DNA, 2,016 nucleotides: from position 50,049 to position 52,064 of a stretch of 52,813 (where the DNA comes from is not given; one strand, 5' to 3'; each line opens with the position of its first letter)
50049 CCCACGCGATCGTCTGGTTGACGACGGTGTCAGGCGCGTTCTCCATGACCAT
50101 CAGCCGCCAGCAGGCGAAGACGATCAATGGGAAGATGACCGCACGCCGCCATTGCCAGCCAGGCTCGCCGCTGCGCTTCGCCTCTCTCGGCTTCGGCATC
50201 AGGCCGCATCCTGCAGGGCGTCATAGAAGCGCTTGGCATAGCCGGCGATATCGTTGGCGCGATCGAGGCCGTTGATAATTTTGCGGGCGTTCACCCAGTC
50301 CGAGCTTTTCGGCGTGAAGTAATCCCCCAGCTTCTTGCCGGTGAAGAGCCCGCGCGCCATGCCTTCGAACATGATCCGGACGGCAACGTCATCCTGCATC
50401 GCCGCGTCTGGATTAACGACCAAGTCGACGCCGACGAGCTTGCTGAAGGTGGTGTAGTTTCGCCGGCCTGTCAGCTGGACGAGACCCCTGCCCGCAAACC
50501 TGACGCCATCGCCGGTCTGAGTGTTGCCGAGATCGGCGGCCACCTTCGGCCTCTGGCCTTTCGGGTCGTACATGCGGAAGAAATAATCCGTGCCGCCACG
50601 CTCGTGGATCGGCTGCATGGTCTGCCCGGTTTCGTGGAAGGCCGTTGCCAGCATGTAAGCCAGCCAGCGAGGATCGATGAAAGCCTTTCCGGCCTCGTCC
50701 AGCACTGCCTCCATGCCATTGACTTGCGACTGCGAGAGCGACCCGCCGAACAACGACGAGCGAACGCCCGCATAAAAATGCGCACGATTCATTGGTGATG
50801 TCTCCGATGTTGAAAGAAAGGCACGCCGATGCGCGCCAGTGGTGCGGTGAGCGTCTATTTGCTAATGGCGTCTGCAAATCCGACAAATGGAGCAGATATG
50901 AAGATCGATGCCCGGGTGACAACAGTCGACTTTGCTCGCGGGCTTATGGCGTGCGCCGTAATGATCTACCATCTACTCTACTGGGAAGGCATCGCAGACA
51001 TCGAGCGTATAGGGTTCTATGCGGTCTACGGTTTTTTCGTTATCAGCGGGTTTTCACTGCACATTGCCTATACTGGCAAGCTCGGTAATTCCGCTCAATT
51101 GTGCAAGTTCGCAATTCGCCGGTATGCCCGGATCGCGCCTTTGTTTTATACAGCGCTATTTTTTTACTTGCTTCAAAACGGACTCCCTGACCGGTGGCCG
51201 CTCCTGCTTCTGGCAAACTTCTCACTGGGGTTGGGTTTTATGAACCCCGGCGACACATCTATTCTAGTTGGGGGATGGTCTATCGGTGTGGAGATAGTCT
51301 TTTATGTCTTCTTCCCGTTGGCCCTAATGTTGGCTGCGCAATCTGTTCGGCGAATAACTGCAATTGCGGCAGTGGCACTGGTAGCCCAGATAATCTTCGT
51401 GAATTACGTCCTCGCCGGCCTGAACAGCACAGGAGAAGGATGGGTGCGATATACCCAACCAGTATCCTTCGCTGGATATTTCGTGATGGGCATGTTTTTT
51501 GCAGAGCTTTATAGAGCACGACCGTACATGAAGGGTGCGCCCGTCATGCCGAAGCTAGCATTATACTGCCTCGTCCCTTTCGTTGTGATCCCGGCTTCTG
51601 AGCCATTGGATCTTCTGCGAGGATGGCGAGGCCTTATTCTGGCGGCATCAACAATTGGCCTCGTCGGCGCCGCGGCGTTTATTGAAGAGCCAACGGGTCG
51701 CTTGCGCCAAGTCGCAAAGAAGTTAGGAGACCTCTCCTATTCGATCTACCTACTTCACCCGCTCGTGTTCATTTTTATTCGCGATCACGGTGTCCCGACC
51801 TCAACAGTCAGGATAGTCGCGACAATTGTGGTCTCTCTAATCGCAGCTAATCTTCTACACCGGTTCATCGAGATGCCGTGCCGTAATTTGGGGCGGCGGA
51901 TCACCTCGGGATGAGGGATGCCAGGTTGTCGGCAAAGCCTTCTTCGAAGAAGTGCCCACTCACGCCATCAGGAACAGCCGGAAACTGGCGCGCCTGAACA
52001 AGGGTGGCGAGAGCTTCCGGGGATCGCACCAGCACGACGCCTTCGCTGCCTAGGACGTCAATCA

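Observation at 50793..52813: Lower-GC surface-polysaccharide remodelling cassette between the tail and lysis modules (continues at 1..3346)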

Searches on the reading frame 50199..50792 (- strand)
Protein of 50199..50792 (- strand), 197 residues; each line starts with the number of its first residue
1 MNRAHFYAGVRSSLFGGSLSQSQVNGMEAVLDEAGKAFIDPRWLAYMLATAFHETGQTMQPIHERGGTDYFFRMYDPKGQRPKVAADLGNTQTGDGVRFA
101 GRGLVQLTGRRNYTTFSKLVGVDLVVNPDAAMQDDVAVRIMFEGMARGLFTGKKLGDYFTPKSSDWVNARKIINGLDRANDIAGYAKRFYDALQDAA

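Call 6: search_protein_families(library=pfam, max_evalue=1, proteins=[window:50199-50792:-])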
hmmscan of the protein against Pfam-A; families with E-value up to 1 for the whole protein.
window:50199-50792:- (197 aa): 1 family
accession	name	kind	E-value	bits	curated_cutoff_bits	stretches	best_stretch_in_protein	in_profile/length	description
PF00182.24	Glyco_hydro_19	-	3.1e-06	27.6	25.5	1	41-136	50-144/232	Chitinase class I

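Call 73: search_dna_similar(query=window:50199-50789:-, collection=phages, mode=protein, max_evalue=1e-20, max_rows=15)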
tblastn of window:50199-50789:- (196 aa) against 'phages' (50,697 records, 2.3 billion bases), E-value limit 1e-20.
Records with a match: 127; places in all: 127; records where one place covers at least 80% of the query: 92.
Best place of each record, by identity: 80-90% 1; <60% 126.
By first word of the organism name: Acinetobacter 65; Rhizobium 34; Sinorhizobium 10; Ruegeria 10; Pseudanabaena 1; Phage 1; Escherichia 1; Erythrobactor 1; Erythrobacter 1; Psychrobacter 1; and 2 more.
By host as written in the record: Acinetobacter baumannii 32; Ruegeria pomeroyi DSS-3 10; Sinorhizobium meliloti 9; - 9; Rhizobium etli GR56 5; Rhizobium phaseoli INC1-2 3; Acinetobacter sp. 3; Acinetobacter baumannii 02 3; and 46 more.
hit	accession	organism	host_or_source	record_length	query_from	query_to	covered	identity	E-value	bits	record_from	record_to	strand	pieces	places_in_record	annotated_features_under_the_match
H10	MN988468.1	Rhizobium phage RHph_TM3_3_3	Rhizobium phaseoli T3_3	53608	1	196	100%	84.3%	2e-99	320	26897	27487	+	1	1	glycoside hydrolase family 19 chitinase protein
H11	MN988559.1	Rhizobium phage RHph_TM39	R. phaseoli S20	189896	1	192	98%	52.8%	1e-57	200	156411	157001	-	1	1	glycoside hydrolase family 19 chitinase protein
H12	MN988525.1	Rhizobium phage RHph_Y65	Rhizobium phaseoli INC1-2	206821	1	192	98%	52.8%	1e-57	200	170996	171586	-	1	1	glycoside hydrolase family 19 chitinase protein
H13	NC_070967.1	Rhizobium phage RHph_Y65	Rhizobium phaseoli INC1-2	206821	1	192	98%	52.8%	1e-57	200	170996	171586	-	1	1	endolysin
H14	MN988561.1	Rhizobium phage RHph_TM61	R. etli NXC12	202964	1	192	98%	52.8%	2e-57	199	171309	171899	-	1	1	glycoside hydrolase family 19 chitinase protein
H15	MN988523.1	Rhizobium phage RHph_TM2_3B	Rhizobium phaseoli T2_3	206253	1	192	98%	52.8%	2e-57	199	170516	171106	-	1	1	glycoside hydrolase family 19 chitinase protein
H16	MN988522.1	Rhizobium phage RHph_TM40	Rhizobium leg. CIAT894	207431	1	192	98%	52.8%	2e-57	199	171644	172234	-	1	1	glycoside hydrolase family 19 chitinase protein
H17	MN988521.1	Rhizobium phage RHph_TM30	Rhizobium sp. N941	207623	1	192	98%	52.8%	2e-57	199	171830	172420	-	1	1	glycoside hydrolase family 19 chitinase protein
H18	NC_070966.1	Rhizobium phage RHph_TM30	Rhizobium sp. N941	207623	1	192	98%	52.8%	2e-57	199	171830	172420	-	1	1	endolysin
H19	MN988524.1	Rhizobium phage RHph_TM3_3_6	Rhizobium phaseoli T3_6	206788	1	192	98%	52.3%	3e-57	199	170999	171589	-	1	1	glycoside hydrolase family 19 chitinase protein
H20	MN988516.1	Rhizobium phage RHph_N28_2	Rhizobium etli N731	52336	1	196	100%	49.5%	1e-43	160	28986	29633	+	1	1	glycoside hydrolase family 19 chitinase protein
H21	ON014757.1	Pseudanabaena phage Pam5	Pseudanabaena sp.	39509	1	192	98%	50.0%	2e-45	165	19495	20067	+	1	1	endolysin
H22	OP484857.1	Sinorhizobium phage AP-16-3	Sinorhizobium meliloti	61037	1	195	99%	45.7%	8e-31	123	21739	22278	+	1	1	hypothetical protein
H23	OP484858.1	Sinorhizobium phage NV1.1.1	Sinorhizobium meliloti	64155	1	195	99%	45.2%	8e-31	123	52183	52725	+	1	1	hypothetical protein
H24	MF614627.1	Sinorhizobium phage phi2LM21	Sinorhizobium sp. LM21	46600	1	193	98%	44.4%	2e-35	136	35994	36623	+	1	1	chitinase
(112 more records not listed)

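Call 74: get_annotated_region(hit=H10, flank=12000)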
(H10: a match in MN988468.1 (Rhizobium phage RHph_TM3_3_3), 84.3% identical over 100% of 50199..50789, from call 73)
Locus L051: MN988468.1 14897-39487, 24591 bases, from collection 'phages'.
description: Rhizobium phage RHph_TM3_3_3, complete genome.
organism: Rhizobium phage RHph_TM3_3_3 (NCBI taxid 2509762)
taxonomy: Viruses; Duplodnaviria; Heunggongvirae; Uroviricota; Caudoviricetes
host: Rhizobium phaseoli T3_3; source: agricultural lands; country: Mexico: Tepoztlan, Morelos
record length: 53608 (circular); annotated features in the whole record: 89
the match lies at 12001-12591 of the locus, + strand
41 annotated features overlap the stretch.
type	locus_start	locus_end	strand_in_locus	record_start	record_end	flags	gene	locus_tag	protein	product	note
CDS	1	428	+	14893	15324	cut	-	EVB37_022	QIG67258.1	putative tail protein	-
CDS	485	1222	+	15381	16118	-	-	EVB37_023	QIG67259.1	putative tail protein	-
CDS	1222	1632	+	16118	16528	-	-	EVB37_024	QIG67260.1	hypothetical protein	-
CDS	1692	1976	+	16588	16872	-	-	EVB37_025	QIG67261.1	hypothetical protein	-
CDS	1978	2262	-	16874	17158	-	-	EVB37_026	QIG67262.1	hypothetical protein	-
CDS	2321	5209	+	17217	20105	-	-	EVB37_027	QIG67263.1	tail tape measure protein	-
CDS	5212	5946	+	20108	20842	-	-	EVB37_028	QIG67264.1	hypothetical protein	-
CDS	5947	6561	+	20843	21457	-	-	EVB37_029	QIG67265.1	hypothetical protein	-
CDS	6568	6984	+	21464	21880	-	-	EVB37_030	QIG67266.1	hypothetical protein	-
CDS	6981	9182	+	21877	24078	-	-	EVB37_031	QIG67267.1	putative tail fiber protein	-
CDS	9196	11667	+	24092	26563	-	-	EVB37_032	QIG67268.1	putative tail protein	-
CDS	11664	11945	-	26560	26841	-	-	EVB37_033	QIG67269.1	hypothetical protein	-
CDS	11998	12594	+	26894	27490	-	-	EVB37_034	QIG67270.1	glycoside hydrolase family 19 chitinase protein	GO_function: GO:0004568 - chitinase activity; GO_process: GO:0006032 - chitin catabolic process; GO_process: GO:0016998 ...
CDS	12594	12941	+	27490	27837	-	-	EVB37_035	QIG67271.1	hypothetical protein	-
CDS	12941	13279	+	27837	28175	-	-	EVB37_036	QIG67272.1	hypothetical protein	-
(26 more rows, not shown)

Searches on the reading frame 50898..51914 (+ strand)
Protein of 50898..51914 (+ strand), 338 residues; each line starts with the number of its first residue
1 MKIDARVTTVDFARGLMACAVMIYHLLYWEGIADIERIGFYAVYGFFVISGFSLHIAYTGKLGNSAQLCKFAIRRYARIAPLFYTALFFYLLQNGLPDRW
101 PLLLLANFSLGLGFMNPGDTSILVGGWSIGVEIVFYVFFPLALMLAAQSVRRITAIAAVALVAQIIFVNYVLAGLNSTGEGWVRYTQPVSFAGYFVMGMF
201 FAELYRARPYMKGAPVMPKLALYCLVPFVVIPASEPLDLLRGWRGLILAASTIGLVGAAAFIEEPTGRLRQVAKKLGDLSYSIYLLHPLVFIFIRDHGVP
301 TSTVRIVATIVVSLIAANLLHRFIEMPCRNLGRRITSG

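Call 6: search_protein_families(library=pfam, max_evalue=1, proteins=[window:50898-51911:+])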
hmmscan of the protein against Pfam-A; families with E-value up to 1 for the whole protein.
seq(338 aa): 1 family
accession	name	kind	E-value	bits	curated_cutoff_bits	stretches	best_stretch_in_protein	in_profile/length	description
PF01757.29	Acyl_transf_3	-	9.1e-25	87.8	31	1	10-318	4-322/326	Acyltransferase domain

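Call 7: search_protein_families(library=ncbifam, max_evalue=1, proteins=[window:50898-51911:+])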
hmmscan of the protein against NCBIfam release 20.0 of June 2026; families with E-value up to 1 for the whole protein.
seq(338 aa): 1 family
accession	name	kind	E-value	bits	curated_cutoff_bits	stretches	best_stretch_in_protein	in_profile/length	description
NF058601.1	ActlTfSucTMsmeg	equivalog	0.0061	15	1275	1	275-330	325-382/723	acetyltransferase SucT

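Call 65: search_dna_similar(query=window:50898-51911:+, collection=phages, mode=protein, max_evalue=0.001, max_rows=15)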
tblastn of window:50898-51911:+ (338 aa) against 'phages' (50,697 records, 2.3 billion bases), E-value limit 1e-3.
Records with a match: 4; places in all: 4; records where one place covers at least 80% of the query: 2.
Best place of each record, by identity: <60% 4.
By first word of the organism name: Bacteriophage 1; Pantoea 1; Bradyrhizobium 1; Serratia 1.
By host as written in the record: - 1; Pantoea sp. 1; Bradyrhizobium diazoefficiens USDA 122 1; Serratia sp. OS31 1.
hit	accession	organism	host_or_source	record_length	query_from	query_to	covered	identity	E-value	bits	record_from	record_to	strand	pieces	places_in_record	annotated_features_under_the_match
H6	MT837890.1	Bacteriophage sp.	human fecal samples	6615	46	333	85%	27.5%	2e-5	52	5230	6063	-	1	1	record has no annotation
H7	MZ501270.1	Pantoea phage AH07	Pantoea sp.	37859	10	335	96%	24.2%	7e-6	54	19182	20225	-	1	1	25: acyltransferase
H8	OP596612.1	Bradyrhizobium phage ppBdUSDA122-1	Bradyrhizobium diazoefficiens USDA 122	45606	6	141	40%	30.9%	3e-5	52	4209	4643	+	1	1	acyltransferase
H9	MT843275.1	Serratia phage vB_SspM_BZS1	Serratia sp. OS31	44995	269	337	20%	36.3%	8e-4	47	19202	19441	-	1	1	peptidoglycan/LPS O-acetylase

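Call 89: list_cluster_members(proteins=[L002:16763-17425:+, L002:17658-18545:+, window:50898-51914:+, window:1982-3346:+, window:46286-47356:+])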
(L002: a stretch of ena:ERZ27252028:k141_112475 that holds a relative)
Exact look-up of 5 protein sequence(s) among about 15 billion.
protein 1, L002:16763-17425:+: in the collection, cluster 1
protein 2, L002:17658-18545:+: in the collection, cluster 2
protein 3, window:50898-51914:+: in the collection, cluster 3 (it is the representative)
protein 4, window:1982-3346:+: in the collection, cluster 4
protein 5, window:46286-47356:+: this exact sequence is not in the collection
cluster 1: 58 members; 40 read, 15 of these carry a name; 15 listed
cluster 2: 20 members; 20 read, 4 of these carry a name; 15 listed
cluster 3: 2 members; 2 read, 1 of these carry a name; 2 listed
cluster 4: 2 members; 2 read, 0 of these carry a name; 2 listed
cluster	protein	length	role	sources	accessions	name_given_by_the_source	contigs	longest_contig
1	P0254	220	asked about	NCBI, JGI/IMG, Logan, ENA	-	-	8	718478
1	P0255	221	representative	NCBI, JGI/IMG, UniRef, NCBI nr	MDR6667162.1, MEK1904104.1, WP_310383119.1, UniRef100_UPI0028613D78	protein-L-isoaspartate O-methyltransferase [Rhizobium sp. 1399] | protein-L-isoaspartate(D-aspartate) O-methyltransferase | protein-L-isoaspartate O-methyltransferase family protein n=1 Tax=Rhizobium sp. 1399 ...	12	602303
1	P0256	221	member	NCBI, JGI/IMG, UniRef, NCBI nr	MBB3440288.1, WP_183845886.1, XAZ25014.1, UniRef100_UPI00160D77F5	protein-L-isoaspartate O-methyltransferase [Sinorhizobium sp. B11] | protein-L-isoaspartate(D-aspartate) O-methyltransferase | protein-L-isoaspartate O-methyltransferase family protein n=1 Tax=Rhizobium sp. BK379 ...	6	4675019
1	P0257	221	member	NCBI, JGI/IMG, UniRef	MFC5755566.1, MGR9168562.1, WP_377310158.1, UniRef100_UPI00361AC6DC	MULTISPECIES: protein-L-isoaspartate O-methyltransferase family protein [unclassified ... | protein-L-isoaspartate(D-aspartate) O-methyltransferase | protein-L-isoaspartate O-methyltransferase family protein n=1 Tax=Rhizobium sp. ...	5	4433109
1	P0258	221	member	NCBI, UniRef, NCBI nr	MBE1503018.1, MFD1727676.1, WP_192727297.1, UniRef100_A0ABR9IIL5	protein-L-isoaspartate O-methyltransferase family protein [Rhizobium viscosum] | Protein-L-isoaspartate O-methyltransferase n=1 Tax=Rhizobium viscosum TaxID=1673 ... | protein-L-isoaspartate O-methyltransferase [Rhizobium viscosum]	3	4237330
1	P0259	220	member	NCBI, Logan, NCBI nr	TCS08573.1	protein-L-isoaspartate(D-aspartate) O-methyltransferase [Rhizobium sp. BK418]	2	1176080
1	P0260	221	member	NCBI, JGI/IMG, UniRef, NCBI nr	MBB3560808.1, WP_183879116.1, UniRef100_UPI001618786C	protein-L-isoaspartate(D-aspartate) O-methyltransferase [Rhizobium sp. BK512] | protein-L-isoaspartate O-methyltransferase family protein n=1 Tax=Rhizobium sp. BK512 ... | protein-L-isoaspartate O-methyltransferase [Rhizobium sp. BK512]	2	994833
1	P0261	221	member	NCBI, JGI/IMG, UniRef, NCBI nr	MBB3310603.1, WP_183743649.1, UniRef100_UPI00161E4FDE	protein-L-isoaspartate(D-aspartate) O-methyltransferase [Rhizobium sp. BK196] | protein-L-isoaspartate(D-aspartate) O-methyltransferase | protein-L-isoaspartate O-methyltransferase family protein n=1 Tax=Rhizobium sp. BK196 ...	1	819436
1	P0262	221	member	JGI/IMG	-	protein-L-isoaspartate(D-aspartate) O-methyltransferase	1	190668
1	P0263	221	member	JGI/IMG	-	protein-L-isoaspartate(D-aspartate) O-methyltransferase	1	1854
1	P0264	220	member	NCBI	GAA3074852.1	protein-L-isoaspartate O-methyltransferase [Rhizobium viscosum]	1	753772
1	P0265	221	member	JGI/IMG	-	protein-L-isoaspartate(D-aspartate) O-methyltransferase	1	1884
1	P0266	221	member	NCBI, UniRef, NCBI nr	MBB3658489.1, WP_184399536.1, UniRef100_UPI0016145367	protein-L-isoaspartate(D-aspartate) O-methyltransferase [Rhizobium sp. BK650] | protein-L-isoaspartate O-methyltransferase family protein n=1 Tax=Rhizobium sp. BK650 ... | protein-L-isoaspartate O-methyltransferase [Rhizobium sp. BK650]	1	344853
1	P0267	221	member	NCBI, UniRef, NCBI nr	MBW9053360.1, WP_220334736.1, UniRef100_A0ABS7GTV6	protein-L-isoaspartate O-methyltransferase family protein [Rhizobium mesosinicum] | Protein-L-isoaspartate O-methyltransferase n=1 Tax=Rhizobium mesosinicum TaxID=335017 ... | protein-L-isoaspartate O-methyltransferase [Rhizobium mesosinicum]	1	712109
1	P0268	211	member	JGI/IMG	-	protein-L-isoaspartate(D-aspartate) O-methyltransferase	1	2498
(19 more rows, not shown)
